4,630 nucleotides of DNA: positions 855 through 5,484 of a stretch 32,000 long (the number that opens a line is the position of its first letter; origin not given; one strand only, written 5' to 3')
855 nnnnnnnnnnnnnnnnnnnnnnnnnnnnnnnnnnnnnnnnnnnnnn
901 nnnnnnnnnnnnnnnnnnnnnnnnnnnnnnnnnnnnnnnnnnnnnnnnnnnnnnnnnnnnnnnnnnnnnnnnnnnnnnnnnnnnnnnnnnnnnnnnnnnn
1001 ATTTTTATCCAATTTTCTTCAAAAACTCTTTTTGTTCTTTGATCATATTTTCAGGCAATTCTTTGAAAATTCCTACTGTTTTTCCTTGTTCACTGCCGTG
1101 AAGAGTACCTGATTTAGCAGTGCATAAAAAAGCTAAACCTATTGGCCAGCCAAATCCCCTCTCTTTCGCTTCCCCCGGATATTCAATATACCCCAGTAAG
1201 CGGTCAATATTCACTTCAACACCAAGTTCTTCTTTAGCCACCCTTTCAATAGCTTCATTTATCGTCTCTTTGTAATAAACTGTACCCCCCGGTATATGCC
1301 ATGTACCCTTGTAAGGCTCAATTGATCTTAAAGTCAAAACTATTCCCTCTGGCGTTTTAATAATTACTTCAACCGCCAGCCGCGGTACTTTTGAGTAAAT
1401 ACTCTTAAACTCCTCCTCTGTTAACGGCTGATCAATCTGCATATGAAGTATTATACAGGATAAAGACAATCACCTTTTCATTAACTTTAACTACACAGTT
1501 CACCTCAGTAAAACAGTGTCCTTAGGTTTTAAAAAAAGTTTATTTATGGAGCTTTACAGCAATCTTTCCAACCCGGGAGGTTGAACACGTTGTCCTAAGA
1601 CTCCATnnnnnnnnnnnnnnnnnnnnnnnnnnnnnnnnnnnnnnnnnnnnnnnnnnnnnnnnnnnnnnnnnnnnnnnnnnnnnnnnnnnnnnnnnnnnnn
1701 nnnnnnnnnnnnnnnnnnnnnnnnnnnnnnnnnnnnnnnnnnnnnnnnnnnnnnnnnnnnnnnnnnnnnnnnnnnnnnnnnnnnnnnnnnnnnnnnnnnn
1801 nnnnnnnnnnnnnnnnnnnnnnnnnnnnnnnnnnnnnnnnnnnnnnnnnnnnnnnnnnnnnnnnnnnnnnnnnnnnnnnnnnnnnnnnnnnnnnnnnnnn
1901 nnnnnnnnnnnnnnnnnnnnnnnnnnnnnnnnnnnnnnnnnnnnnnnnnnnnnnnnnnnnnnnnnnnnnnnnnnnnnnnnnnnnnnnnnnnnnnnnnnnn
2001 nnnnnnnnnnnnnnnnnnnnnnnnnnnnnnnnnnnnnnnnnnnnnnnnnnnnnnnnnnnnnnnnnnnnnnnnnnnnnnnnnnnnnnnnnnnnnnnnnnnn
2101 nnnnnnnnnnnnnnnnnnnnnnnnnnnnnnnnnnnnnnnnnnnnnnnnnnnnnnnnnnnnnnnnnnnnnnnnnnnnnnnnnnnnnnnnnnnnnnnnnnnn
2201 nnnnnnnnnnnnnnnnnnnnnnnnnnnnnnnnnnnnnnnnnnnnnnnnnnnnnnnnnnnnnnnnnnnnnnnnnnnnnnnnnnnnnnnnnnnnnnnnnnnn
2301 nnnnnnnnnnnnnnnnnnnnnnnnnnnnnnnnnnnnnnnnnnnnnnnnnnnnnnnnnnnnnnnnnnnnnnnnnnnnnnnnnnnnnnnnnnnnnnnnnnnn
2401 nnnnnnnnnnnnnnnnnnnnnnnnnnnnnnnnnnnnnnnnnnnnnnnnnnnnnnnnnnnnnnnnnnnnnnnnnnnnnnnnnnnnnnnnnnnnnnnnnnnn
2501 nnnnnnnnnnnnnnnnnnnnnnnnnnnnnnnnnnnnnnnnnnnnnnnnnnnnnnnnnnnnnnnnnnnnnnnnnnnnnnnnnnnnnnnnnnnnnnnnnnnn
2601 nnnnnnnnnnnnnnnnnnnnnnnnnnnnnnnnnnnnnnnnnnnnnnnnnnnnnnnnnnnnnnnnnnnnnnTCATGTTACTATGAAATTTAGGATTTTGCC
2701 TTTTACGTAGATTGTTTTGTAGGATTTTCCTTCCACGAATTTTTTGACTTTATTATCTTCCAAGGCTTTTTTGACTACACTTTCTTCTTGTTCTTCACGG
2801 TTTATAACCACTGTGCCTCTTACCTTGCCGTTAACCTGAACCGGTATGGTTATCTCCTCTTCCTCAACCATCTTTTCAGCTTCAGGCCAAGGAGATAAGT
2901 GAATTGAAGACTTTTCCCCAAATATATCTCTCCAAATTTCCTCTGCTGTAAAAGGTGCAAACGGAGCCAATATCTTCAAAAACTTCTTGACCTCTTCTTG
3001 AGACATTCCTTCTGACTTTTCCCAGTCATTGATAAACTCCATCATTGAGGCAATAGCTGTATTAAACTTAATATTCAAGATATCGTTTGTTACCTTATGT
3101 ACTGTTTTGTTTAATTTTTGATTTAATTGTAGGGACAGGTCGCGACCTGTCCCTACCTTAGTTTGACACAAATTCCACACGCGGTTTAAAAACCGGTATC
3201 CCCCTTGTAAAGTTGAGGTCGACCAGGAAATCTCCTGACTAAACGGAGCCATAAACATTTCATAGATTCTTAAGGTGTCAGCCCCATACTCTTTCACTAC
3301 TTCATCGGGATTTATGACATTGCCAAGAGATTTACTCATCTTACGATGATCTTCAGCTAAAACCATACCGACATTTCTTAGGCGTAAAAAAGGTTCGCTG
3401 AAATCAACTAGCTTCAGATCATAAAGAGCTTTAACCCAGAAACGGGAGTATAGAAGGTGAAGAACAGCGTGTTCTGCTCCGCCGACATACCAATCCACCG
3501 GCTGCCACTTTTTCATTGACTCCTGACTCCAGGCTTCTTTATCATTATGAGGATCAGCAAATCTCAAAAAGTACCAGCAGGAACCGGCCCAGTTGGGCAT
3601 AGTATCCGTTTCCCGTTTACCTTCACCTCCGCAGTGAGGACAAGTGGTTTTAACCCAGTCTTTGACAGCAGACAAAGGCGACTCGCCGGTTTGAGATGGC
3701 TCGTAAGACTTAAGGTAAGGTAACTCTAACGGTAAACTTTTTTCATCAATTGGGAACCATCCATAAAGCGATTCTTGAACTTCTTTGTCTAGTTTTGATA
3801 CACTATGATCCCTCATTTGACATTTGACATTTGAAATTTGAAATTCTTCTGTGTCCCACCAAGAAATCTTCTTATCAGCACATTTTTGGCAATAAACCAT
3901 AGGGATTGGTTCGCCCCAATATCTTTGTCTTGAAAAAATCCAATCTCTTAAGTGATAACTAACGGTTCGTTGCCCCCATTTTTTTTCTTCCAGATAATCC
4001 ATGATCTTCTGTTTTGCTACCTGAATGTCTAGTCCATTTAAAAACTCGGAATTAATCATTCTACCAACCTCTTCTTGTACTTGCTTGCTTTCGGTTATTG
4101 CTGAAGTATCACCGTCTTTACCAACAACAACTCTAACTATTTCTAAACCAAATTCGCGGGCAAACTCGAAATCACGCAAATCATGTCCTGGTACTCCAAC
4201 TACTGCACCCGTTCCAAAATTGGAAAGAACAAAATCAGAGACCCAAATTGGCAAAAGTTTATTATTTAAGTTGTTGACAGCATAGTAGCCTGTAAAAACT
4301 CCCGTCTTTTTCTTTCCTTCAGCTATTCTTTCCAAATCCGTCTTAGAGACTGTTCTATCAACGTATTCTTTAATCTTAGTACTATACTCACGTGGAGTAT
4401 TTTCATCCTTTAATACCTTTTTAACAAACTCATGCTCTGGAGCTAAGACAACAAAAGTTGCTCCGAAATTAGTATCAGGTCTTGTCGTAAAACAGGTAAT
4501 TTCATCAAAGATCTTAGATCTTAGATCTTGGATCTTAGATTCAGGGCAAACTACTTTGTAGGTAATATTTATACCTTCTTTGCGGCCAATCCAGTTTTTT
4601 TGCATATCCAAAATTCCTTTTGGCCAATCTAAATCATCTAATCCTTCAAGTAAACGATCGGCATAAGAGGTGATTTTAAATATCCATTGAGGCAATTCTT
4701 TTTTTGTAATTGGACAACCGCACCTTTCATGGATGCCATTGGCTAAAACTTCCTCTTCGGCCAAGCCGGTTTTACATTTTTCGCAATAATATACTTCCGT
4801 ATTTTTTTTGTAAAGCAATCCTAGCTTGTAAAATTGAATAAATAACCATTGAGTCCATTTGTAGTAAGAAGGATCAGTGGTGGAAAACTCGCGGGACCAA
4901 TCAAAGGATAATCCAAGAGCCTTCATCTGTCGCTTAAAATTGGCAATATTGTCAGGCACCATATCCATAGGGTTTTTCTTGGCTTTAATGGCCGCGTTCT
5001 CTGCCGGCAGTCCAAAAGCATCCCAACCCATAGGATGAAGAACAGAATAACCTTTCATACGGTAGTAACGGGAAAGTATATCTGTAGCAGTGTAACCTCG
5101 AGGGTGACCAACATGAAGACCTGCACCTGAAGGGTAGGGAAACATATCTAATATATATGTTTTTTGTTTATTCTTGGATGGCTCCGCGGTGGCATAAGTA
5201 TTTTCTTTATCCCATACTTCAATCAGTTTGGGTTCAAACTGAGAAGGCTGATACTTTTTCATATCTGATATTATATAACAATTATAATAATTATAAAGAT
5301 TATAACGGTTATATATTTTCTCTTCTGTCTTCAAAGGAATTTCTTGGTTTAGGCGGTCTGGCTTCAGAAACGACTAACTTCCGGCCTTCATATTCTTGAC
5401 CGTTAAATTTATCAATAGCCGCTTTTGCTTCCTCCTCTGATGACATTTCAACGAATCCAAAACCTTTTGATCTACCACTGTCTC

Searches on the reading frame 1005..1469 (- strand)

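Call 50: search_protein_families(library=pfam, proteins=[window:1005-1469:-], max_evalue=0.001)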
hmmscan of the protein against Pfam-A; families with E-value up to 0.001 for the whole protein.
window:1005-1469:- (154 aa): 1 family
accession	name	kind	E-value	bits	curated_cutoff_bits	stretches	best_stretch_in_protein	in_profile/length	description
PF00293.34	NUDIX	-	6.8e-12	46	21.1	1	29-130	2-106/134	NUDIX domain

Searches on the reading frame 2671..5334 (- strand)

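Call 50: search_protein_families(library=pfam, proteins=[window:2671-5334:-], max_evalue=0.001)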
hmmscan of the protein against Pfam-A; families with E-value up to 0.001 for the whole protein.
window:2671-5334:- (887 aa): 5 families
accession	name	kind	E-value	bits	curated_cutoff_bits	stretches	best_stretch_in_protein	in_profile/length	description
PF13603.12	tRNA-synt_1_2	-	3.7e-54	183.5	25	1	246-449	1-185/185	Leucyl-tRNA synthetase, editing domain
PF00133.28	tRNA-synt_1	-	3.9e-49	167.9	22.7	3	37-248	2-224/414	tRNA synthetases class I (I, L, M and V)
PF09334.17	tRNA-synt_1g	-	1.8e-30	106.4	20.1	2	64-197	6-136/391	tRNA synthetases class I (M)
PF08264.19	Anticodon_1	-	6.4e-23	81.7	25.1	1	738-851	5-145/148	Anticodon-binding domain of tRNA ligase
PF01406.26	tRNA-synt_1e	-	1.6e-08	34.7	27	1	656-710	245-297/301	tRNA synthetases class I (C) catalytic domain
